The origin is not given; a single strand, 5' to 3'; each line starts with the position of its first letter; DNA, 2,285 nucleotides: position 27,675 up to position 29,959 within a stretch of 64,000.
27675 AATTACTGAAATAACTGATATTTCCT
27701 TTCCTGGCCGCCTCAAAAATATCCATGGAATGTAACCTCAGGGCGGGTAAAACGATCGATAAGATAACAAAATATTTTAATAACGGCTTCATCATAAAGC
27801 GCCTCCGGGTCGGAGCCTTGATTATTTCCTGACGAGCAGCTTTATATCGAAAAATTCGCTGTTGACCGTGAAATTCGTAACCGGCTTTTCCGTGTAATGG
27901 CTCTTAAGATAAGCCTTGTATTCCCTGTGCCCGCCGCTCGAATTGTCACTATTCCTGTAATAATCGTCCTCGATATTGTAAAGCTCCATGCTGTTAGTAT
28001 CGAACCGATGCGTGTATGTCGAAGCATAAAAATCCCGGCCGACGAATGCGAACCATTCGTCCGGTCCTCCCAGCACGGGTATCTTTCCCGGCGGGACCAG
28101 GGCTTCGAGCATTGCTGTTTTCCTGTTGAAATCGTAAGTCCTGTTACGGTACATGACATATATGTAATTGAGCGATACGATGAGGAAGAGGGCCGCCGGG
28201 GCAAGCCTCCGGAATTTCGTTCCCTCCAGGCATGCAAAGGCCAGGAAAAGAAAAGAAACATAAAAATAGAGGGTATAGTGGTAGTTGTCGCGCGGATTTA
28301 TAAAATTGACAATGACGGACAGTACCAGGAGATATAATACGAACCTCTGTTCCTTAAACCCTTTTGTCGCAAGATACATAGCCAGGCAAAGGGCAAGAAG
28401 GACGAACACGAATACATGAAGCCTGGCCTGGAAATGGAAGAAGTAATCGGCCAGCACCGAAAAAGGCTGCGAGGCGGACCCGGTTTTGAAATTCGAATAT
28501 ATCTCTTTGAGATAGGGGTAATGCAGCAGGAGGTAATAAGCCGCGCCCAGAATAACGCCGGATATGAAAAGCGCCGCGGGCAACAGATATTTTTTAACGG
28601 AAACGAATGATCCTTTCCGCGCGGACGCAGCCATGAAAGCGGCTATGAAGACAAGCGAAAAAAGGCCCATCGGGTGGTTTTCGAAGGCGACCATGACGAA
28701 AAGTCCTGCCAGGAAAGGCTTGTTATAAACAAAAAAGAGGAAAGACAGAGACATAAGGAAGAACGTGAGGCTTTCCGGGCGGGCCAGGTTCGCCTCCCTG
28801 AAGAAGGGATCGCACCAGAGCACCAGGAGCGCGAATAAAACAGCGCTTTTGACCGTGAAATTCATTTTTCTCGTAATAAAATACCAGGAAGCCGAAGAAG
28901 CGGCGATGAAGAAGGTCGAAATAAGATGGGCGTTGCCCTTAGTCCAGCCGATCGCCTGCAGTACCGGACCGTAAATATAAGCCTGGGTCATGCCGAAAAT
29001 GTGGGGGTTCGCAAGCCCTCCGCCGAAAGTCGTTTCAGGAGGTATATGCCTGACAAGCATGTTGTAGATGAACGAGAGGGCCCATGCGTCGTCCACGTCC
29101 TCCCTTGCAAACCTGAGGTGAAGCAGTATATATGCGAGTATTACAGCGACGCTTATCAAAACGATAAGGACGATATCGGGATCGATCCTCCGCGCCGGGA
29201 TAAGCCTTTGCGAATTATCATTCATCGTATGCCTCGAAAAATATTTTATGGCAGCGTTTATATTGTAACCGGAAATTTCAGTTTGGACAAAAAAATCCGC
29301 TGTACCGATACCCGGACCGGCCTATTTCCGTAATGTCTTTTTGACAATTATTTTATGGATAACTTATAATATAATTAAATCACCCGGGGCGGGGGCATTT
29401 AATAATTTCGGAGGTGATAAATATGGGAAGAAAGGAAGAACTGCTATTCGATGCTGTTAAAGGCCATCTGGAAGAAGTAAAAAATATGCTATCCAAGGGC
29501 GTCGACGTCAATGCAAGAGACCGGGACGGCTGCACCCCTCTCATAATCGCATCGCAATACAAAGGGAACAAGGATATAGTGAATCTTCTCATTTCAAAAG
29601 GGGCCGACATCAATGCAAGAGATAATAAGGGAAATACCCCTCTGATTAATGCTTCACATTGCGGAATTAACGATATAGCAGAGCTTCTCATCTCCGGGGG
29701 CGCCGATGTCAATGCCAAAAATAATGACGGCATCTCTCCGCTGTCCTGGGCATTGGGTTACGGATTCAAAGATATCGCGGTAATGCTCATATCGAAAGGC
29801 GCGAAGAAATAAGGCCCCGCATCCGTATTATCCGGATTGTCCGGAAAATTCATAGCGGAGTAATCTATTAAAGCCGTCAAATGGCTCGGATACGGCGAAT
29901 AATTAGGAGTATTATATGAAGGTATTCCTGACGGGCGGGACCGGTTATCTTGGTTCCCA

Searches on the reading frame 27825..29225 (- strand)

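Call 51: search_protein_families(library=padloc, proteins=[window:27825-29225:-], max_evalue=0.01)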
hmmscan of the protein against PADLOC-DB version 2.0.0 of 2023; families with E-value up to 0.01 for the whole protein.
window:27825-29225:- (467 aa): 0 families

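Call 54: search_protein_families(library=pfam, proteins=[window:27825-29225:-], max_evalue=0.01)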
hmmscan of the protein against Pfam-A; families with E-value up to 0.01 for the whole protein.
window:27825-29225:- (467 aa): 1 family
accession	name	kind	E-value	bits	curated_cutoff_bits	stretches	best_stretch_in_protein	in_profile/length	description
PF11992.13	TgpA_N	-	0.00027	20.5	30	1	172-344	4-163/333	TgpA N-terminal domain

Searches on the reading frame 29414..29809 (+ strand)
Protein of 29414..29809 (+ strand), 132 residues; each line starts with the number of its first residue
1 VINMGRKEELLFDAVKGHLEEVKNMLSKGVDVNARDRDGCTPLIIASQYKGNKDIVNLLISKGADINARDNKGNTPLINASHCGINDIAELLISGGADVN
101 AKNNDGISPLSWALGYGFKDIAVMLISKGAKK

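Call 51: search_protein_families(library=padloc, proteins=[window:29414-29809:+], max_evalue=0.01)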
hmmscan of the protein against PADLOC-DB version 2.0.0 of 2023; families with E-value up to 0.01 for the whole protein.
window:29414-29809:+ (132 aa): 3 families
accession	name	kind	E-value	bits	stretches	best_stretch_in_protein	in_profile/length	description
PDLC04783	PDC-M72A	-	1.1e-24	85.5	1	15-131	206-321/392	-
PDLC02203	MzaA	-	9e-12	42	2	53-109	24-80/683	-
PDLC02908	Ankyrin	-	2.7e-09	33.8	1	29-128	726-824/880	-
